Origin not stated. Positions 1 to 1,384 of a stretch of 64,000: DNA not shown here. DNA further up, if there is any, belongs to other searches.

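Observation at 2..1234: STAS domain covalently fused to an APH/choline-kinase-fold kinase: a candidate non-GHKL kinase for the neighbouring STAS/PP2C module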

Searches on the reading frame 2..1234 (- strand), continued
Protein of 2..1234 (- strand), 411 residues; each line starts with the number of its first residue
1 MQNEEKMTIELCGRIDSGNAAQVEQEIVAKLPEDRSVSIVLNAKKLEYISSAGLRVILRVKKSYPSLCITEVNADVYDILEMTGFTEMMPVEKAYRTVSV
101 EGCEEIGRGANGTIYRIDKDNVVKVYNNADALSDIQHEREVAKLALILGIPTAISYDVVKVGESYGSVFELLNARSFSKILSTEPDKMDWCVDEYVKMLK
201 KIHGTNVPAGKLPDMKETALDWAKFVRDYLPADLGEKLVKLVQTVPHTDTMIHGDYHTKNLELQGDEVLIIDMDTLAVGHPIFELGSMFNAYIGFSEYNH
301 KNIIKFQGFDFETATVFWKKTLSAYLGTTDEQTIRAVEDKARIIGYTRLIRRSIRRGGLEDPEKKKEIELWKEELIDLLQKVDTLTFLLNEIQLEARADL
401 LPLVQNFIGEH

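Call 46: find_encoding_contigs(protein=P0322, flank=7000, max_places=2)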
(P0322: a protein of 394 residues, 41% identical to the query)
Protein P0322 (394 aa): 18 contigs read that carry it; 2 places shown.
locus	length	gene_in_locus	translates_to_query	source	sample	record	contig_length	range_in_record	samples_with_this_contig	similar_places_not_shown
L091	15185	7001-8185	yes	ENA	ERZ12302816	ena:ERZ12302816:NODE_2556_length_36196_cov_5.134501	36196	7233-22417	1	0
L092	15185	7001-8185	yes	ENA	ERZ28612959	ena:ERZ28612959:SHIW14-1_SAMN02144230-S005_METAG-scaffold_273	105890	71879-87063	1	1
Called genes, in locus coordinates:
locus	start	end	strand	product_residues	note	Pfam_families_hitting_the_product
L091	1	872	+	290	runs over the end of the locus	PF01112:Asparaginase_2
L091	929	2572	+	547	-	PF00375:SDF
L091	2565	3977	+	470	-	PF02302:PTS_IIB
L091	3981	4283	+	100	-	PF01740:STAS, PF13466:STAS_2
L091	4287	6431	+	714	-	PF07228:SpoIIE, PF13581:HATPase_c_2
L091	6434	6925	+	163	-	-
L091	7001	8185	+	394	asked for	PF01740:STAS, PF13466:STAS_2, PF01636:APH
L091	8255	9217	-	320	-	PF13634:Nucleoporin_FG (faint)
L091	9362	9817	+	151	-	PF12802:MarR_2, PF01047:MarR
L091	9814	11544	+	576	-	PF00664:ABC_membrane, PF00005:ABC_tran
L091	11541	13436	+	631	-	PF00664:ABC_membrane, PF02463:SMC_N (faint), PF00005:ABC_tran, PF13401:AAA_22 (weak)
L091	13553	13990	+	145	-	PF01475:FUR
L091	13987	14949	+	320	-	PF01297:ZnuA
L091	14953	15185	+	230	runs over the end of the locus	PF00005:ABC_tran, PF01637:ATPase_2 (faint), PF02463:SMC_N, PF13304:AAA_21 (weak)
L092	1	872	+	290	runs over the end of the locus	PF01112:Asparaginase_2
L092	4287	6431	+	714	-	PF07228:SpoIIE, PF13581:HATPase_c_2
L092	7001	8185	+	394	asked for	PF01740:STAS, PF13466:STAS_2, PF01636:APH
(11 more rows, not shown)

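Call 54: search_solved_structures(query=L001:11591-12454:+, max_evalue=0.01)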
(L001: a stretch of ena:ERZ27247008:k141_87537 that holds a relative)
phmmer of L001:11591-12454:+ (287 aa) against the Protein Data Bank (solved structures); distinct sequences matched with E-value up to 0.01: 4.
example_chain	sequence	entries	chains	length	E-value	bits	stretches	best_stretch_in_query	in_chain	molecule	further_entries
3e0f_A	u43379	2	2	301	4.9e-28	101.8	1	9-272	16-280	Putative Metal-dependent Phosphoesterase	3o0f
2yb1_A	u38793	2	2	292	2.2e-21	79.9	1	6-257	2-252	AMIDOHYDROLASE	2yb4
9etk_A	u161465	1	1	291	6.7e-20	75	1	7-264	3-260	Metal-dependent phosphoesterases (PHP family)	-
7ug9_A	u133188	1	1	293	7.7e-18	68.3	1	8-264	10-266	5'-3' exoribonuclease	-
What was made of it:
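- The PHP neighbour resembles 3e0f, 2yb1 and the 5'-3' exoribonuclease 7ug9 (call 54).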

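Call 56: find_related_loci(query=A2, collection=metagenome_contigs, flank=8000)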
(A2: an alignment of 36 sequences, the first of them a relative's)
Query A2 (387 aa) in metagenome_contigs; peptide patterns used: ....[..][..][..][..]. (x = any residue, [..] = any of these).
600 stretches matched a pattern (row limit reached: there are more); 585 encode a relative of the query (tblastn E <= 1e-3); the best 80 are kept; 80 distinct loci.
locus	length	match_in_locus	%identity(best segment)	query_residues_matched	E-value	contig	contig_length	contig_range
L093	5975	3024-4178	42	3-387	2e-103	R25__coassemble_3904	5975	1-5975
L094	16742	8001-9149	40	5-387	4e-99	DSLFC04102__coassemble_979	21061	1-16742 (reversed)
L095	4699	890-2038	43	5-387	1e-97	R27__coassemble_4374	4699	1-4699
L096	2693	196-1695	41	6-387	3e-99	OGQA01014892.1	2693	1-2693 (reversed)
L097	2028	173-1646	40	4-387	2e-101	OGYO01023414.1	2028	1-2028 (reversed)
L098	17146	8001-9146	42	6-387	8e-96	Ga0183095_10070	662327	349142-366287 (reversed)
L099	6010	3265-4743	40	7-387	4e-95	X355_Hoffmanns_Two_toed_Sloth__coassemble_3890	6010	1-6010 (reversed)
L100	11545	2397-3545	40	5-387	6e-95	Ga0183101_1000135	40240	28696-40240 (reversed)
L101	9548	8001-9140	41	7-387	2e-94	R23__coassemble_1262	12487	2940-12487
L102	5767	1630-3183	40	5-387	2e-94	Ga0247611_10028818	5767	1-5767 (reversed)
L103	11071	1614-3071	42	5-367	9e-94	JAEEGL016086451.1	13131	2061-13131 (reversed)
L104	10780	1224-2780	41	5-387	3e-93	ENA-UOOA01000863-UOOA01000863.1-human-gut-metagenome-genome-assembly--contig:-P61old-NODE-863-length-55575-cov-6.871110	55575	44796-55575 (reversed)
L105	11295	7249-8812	41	5-387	3e-93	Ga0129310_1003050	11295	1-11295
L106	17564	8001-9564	41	5-387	2e-93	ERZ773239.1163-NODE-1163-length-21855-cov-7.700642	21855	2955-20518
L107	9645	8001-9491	41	6-387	4e-93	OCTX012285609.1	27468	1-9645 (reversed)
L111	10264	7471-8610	39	6-387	2e-92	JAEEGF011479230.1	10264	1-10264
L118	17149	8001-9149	40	5-387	1e-91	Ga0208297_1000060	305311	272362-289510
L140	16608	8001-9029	42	5-347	8e-89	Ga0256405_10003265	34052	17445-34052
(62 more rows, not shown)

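Call 69: search_protein_families(library=pfam, proteins=[L140:6639-6932:+, L140:6944-7381:+, L140:7400-7966:+, L140:7974-9149:+, L111:4964-6862:+, L111:6873-7442:+, L091:6434-6925:+, L086:8184-8519:+, L067:11592-12191:+], max_evalue=0.01)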
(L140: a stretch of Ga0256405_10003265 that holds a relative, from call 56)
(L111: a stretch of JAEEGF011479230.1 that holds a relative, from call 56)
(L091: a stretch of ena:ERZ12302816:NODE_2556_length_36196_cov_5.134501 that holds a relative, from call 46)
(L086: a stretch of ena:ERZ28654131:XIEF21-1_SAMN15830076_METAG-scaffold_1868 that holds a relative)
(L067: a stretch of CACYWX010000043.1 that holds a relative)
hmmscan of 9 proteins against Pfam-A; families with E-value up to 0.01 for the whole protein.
L140:6639-6932:+ (98 aa): 2 families
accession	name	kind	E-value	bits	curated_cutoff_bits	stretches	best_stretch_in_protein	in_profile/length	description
PF01740.26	STAS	-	9.8e-15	54.7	22.6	1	3-97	2-99/106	STAS domain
PF13466.11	STAS_2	-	8.3e-13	48.8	29.2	1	14-91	1-79/80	STAS domain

L140:6944-7381:+ (146 aa): 2 families
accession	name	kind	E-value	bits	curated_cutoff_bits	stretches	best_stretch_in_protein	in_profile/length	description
PF13581.12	HATPase_c_2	-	1.3e-21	77.3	27.4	1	17-144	1-127/127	Histidine kinase-like ATPase domain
PF02518.31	HATPase_c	-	0.0031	18.4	26.4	1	47-127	5-85/111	Histidine kinase-, DNA gyrase B-, and HSP90-like ATPase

L140:7400-7966:+ (189 aa): 2 families
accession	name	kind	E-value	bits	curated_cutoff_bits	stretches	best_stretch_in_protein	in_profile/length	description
PF13328.12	HD_4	-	1.2e-19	71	27.2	1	7-133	1-130/156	HD domain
PF01966.28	HD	-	1.1e-07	32.5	22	1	28-126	2-115/116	HD domain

L140:7974-9149:+ (392 aa): 3 families
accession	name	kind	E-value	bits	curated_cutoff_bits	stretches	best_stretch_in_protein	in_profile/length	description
PF01636.29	APH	-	4.8e-17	63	23.2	1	109-297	3-213/239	Phosphotransferase enzyme family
PF01740.26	STAS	-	6.8e-16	58.4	22.6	1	4-98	3-101/106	STAS domain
PF13466.11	STAS_2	-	7.8e-09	36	29.2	1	16-90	3-79/80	STAS domain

L111:4964-6862:+ (633 aa): 3 families
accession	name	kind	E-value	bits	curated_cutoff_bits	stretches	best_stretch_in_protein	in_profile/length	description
PF07228.17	SpoIIE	-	3.2e-50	171.2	25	1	306-493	4-191/192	Stage II sporulation protein E (SpoIIE)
PF13581.12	HATPase_c_2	-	2.2e-21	76.6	27.4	1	504-629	2-127/127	Histidine kinase-like ATPase domain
PF02518.31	HATPase_c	-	2e-06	28.6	26.4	1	532-615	4-88/111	Histidine kinase-, DNA gyrase B-, and HSP90-like ATPase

L111:6873-7442:+ (190 aa): 2 families
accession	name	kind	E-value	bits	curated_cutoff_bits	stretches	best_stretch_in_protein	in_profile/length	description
PF13328.12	HD_4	-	1.5e-22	80.4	27.2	1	7-144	1-148/156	HD domain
PF01966.28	HD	-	3.6e-06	27.7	22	1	28-126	2-115/116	HD domain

L091:6434-6925:+ (163 aa): 1 family
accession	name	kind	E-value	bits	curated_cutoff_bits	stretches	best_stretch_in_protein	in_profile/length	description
PF13328.12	HD_4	-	0.00015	22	27.2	1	9-56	1-47/156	HD domain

L086:8184-8519:+ (111 aa): 2 families
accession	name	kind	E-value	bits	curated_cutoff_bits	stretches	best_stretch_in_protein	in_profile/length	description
PF12098.13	DUF3574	-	9.2e-05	22.7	25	1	7-104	2-103/103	Protein of unknown function (DUF3574)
PF23780.1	S-AdoMet_lyase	-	0.00036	20.9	28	1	44-105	33-94/133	S-Adenosylmethionine lyase family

L067:11592-12191:+ (200 aa): 0 families
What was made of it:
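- Closest known: RsbV–RsbW–RsbU/P and SpoIIAA–SpoIIAB–SpoIIE partner-switching modules of Bacillota. Same: Relatives show the STAS / GHKL / X gene order (call 69), which matches rsbV–rsbW–sigB as I know it.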

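Call 70: search_solved_structures(query=L140:7400-7966:+, max_evalue=0.01)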
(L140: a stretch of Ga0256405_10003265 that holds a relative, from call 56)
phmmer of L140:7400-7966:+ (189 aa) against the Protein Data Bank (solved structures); distinct sequences matched with E-value up to 0.01: 22.
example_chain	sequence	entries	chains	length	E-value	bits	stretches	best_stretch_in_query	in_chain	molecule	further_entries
4yf1_A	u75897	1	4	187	4.9e-26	95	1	4-185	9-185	Lmo0812 protein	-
7qoe_A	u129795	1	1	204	1.8e-21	80.1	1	4-165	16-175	HDc domain-containing protein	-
7qoc_A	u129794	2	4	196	3e-16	63.1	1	7-184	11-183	Guanosine polyphosphate pyrophosphohydrolases/synthetases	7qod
6s2t_A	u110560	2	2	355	1.1e-15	61.2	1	6-132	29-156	(P)ppGpp synthetase I, SpoT/RelA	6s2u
7ohg_A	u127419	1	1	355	1.1e-15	61.2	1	6-132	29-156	Guanosine-3',5'-bis(Diphosphate) 3'-pyrophosphohydrolase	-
6s2v_A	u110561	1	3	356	1.1e-15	61.2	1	6-132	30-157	(P)ppGpp synthetase I, SpoT/RelA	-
7qps_A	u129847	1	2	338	3.8e-15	59.5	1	13-131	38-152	ACT domain protein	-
7qpr_A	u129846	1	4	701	1.2e-14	57.8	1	13-131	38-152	ACT domain protein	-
3nr1_A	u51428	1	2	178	2.3e-14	56.9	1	6-134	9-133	HD domain-containing protein 3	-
5vxa_A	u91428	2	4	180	2.3e-13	53.7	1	6-134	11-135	Guanosine-3',5'-bis(diphosphate) 3'-pyrophosphohydrolase MESH1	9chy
7oiw_A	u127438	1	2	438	7.8e-13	51.9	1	8-131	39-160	GTP pyrophosphokinase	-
3nqw_A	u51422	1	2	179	2.7e-12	50.2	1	4-131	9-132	CG11900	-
1vj7_A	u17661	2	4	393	4.9e-12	49.3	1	6-137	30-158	Bifunctional RELA/SPOT | Bifunctional (p)ppGpp synthase/hydrolase RelA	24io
5xnx_A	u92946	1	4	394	6.3e-12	49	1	2-130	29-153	Bifunctional (p)ppGpp synthase/hydrolase RelA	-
8acu_A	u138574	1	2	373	8.1e-12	48.6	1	5-131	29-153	GTP pyrophosphokinase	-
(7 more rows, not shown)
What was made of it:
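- The HD_4 neighbour resembles Lmo0812, Rel hydrolase domains, MESH1 and a (p)ppApp hydrolase (call 70).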

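Call 71: search_protein_families(library=ncbifam, proteins=[L140:7400-7966:+, L111:6873-7442:+, L140:7974-9149:+], max_evalue=0.01)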
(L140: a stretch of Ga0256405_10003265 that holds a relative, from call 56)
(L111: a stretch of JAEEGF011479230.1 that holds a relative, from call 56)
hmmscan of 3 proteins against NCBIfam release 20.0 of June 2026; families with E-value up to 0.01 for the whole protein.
L140:7400-7966:+ (189 aa): 3 families
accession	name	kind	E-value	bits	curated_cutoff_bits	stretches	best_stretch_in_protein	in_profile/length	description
TIGR00691.1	spoT_relA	subfamily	2.1e-20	72.6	499.2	1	7-131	1-123/687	RelA/SpoT family protein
NF008303.0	PRK11092.1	equivalog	7.8e-18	64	947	1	6-131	25-148/702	bifunctional GTP diphosphokinase/guanosine-3',5'-bis pyrophosphate 3'-pyrophosphohydrolase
NF008124.0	PRK10872.1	equivalog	0.003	16.1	728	1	21-133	49-166/744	GTP diphosphokinase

L111:6873-7442:+ (190 aa): 3 families
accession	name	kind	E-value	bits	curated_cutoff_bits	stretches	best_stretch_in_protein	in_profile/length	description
TIGR00691.1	spoT_relA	subfamily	5.6e-27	94.4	499.2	1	7-129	1-121/687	RelA/SpoT family protein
NF008303.0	PRK11092.1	equivalog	3.6e-20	71.7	947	1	5-129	24-146/702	bifunctional GTP diphosphokinase/guanosine-3',5'-bis pyrophosphate 3'-pyrophosphohydrolase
NF008124.0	PRK10872.1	equivalog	0.0039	15.8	728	1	28-84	56-112/744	GTP diphosphokinase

L140:7974-9149:+ (392 aa): 8 families
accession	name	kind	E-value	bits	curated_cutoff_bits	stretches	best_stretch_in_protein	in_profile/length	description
TIGR02172.1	Fb_sc_TIGR02172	paralog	2.3e-28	99.5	228.2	1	106-298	4-197/226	TIGR02172 family protein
TIGR00377.1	ant_ant_sig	superfamily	4.4e-16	58.7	53.45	1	3-99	5-105/108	anti-sigma factor antagonist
TIGR02886.1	spore_II_AA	equivalog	2.8e-11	43.4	114.75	1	6-99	4-101/106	anti-sigma F factor antagonist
TIGR02906.1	spore_CotS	subfamily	1.2e-05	24.5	172.7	1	246-310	180-245/314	CotS family spore coat protein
NF033068.1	APH_3p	equivalog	0.0019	17.7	205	1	225-278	144-200/255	APH(3') family aminoglycoside O-phosphotransferase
NF053880.1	SprCtKinCotIBac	equivalog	0.0039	16.2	550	1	241-320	192-272/328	spore coat kinase CotI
NF008738.0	PRK11768.1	equivalog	0.0058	16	194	1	238-293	181-235/327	serine/threonine protein kinase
NF012171.0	APH_6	equivalog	0.0073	15.6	325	0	241-296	158-198/270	APH(6)-I family aminoglycoside O-phosphotransferase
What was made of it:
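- Closest known: Alarmone synthetase / small alarmone hydrolase pairs. Same: A nucleotide-modifying enzyme is encoded next to an HD_4 hydrolase of the Rel/MESH1/SAH family (calls 69–71).
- The HD_4 neighbour matches alarmone hydrolases (calls 70, 71).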

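Call 79: search_protein_families(library=padloc, proteins=[P0001, L001:11591-12454:+, L140:7400-7966:+, L140:7974-9149:+], max_evalue=0.001)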
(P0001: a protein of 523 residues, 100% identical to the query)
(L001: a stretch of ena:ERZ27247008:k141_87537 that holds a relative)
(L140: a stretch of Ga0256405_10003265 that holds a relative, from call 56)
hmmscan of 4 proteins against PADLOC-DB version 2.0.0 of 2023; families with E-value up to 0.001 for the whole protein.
P0001 (523 aa): 0 families

L001:11591-12454:+ (287 aa): 0 families

L140:7400-7966:+ (189 aa): 0 families

L140:7974-9149:+ (392 aa): 0 families
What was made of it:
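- On Known anti-phage defence systems (PADLOC-DB 2.0): No hits for the fusion, PHP, PP2C, free STAS, HD_4 or a two-domain relative (call 79).
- Tried and rejected: No PADLOC match (call 79).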
